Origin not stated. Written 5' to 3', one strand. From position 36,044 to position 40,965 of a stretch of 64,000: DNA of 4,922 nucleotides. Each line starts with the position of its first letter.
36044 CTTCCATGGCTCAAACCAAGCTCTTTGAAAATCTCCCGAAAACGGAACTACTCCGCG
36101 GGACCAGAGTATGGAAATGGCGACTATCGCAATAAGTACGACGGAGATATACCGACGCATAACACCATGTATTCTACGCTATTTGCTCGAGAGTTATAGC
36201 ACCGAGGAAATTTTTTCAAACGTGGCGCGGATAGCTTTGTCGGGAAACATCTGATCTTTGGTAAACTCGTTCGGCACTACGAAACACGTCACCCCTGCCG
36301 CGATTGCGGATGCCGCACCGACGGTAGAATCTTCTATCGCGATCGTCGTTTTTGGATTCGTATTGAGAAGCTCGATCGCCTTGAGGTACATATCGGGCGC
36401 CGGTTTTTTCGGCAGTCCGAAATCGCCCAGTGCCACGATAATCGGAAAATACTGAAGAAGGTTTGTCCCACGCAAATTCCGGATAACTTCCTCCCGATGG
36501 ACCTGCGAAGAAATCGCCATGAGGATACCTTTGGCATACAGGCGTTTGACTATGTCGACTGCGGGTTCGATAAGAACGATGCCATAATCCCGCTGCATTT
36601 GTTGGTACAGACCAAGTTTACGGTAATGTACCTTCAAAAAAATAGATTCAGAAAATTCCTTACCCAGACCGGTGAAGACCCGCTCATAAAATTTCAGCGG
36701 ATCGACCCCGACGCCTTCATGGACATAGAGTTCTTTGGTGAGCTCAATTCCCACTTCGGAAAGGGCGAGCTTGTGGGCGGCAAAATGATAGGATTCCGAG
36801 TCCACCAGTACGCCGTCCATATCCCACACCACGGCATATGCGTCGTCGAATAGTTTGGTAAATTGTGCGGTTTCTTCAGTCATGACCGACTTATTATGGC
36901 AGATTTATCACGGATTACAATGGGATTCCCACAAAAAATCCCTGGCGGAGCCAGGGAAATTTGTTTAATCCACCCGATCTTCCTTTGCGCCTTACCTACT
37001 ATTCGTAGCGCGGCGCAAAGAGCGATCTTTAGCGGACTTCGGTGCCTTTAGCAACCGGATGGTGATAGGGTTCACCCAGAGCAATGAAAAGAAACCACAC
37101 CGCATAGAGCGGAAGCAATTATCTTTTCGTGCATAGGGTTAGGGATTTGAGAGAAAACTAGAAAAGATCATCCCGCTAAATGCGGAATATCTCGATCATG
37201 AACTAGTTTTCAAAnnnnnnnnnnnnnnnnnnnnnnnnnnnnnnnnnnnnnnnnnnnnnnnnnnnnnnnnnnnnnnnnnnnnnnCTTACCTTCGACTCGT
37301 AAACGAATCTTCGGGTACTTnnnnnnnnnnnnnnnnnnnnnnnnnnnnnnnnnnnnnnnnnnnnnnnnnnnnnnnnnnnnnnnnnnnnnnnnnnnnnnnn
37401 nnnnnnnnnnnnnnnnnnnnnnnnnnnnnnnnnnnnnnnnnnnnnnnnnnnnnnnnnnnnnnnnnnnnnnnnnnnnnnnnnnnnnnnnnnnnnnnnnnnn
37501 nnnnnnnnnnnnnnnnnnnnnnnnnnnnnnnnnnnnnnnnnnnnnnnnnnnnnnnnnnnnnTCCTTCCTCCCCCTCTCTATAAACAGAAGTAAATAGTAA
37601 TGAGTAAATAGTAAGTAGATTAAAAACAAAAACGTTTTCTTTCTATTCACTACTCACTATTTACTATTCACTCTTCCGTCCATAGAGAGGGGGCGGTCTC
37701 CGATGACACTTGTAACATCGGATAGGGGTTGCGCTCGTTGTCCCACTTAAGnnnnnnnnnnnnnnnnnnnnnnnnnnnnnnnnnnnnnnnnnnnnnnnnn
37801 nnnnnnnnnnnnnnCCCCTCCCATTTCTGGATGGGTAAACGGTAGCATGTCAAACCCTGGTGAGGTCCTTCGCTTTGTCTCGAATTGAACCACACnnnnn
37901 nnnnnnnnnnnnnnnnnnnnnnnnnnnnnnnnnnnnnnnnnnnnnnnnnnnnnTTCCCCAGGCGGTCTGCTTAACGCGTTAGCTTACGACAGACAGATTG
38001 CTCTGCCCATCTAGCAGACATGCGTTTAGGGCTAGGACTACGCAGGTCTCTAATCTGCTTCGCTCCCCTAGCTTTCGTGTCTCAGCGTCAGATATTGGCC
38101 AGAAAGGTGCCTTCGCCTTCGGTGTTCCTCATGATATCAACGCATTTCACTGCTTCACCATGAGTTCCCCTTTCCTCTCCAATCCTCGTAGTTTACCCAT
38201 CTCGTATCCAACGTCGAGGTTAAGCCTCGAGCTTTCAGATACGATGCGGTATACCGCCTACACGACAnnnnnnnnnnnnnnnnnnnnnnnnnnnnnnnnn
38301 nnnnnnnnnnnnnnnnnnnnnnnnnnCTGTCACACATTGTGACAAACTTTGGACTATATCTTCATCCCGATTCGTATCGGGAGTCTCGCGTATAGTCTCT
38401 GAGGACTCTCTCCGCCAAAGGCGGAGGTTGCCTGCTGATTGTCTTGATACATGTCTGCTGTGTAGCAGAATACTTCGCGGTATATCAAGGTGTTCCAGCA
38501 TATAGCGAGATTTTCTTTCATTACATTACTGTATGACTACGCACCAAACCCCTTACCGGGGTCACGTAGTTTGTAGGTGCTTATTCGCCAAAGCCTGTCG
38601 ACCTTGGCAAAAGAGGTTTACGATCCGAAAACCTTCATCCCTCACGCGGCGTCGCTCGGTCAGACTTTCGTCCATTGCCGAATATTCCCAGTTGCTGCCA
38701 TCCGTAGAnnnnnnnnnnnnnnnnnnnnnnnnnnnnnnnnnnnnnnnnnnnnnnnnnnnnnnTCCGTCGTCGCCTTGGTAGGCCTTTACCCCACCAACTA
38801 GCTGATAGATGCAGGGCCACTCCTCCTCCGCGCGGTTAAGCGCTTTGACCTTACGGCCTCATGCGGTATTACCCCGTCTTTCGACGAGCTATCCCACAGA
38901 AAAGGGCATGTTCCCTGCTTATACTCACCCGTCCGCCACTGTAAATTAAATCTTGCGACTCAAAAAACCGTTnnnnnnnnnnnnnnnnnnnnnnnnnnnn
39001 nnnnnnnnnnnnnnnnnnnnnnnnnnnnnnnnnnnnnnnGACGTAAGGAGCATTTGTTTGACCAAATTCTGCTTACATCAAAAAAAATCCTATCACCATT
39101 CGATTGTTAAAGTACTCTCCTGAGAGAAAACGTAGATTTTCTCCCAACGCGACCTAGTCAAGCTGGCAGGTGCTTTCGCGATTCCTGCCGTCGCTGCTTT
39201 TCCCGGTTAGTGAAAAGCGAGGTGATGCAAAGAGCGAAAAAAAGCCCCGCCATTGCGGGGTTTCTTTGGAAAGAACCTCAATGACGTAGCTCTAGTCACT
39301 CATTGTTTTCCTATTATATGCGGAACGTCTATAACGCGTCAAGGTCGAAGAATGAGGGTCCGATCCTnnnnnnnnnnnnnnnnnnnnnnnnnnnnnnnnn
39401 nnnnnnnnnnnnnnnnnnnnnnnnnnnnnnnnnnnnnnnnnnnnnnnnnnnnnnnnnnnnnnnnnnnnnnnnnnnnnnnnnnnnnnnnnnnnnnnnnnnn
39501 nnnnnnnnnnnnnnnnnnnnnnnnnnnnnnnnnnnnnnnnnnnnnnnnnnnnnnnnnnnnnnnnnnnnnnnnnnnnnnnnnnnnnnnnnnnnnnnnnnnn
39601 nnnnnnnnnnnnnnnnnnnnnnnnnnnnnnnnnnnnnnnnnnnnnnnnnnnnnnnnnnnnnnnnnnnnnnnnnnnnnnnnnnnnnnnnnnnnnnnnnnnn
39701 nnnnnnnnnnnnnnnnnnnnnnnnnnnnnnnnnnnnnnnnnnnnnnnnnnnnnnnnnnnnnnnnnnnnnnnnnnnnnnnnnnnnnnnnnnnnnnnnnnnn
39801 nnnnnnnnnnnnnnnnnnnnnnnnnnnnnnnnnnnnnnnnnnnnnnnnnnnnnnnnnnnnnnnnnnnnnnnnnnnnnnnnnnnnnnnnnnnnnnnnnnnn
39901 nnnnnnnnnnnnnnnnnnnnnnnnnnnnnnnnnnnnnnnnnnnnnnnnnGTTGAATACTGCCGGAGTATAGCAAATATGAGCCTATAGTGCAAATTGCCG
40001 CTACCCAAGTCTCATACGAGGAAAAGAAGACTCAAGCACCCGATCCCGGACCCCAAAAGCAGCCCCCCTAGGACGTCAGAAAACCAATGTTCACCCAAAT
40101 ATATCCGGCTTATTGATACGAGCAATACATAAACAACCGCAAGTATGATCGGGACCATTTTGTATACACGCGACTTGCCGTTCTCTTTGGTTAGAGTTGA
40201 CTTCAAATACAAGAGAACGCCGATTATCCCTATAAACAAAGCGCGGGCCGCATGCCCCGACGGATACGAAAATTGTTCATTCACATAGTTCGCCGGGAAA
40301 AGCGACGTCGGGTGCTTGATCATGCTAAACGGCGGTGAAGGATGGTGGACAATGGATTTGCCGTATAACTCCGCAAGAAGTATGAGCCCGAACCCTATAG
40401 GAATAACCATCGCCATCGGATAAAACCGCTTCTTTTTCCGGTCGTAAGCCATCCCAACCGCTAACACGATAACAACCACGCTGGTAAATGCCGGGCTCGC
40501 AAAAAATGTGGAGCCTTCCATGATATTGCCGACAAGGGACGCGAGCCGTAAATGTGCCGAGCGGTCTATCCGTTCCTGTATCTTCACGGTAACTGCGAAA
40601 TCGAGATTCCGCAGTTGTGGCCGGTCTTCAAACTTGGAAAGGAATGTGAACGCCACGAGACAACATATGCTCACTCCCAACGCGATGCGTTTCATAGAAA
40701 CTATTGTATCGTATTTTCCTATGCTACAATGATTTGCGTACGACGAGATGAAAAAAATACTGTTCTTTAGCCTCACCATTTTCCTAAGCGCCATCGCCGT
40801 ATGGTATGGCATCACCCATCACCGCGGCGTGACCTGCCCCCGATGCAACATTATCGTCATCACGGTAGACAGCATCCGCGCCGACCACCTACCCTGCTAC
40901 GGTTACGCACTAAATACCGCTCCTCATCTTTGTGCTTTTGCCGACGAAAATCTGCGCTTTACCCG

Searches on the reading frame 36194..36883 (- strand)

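Call 75: search_protein_families(library=pfam, proteins=[window:36194-36883:-], max_evalue=0.0001)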
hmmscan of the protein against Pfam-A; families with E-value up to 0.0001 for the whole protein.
window:36194-36883:- (229 aa): 2 families
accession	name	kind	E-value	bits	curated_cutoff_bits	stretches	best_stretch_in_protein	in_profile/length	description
PF13419.12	HAD_2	-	1.6e-25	90.7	23.8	1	18-203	1-178/178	Haloacid dehalogenase-like hydrolase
PF00702.32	Hydrolase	-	1.8e-18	68.1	26.4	1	17-197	3-191/191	haloacid dehalogenase-like hydrolase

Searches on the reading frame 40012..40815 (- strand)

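Call 75: search_protein_families(library=pfam, proteins=[window:40012-40815:-], max_evalue=0.0001)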
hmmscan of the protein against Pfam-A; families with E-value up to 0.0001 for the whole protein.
window:40012-40815:- (267 aa): 2 families
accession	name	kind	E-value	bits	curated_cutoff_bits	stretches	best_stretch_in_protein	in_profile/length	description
PF01569.27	PAP2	-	9.5e-17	61.4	27.2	1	152-264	19-123/130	PAP2 superfamily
PF14378.12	PAP2_3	-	4.8e-05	23.7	27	0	171-258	114-187/190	PAP2 superfamily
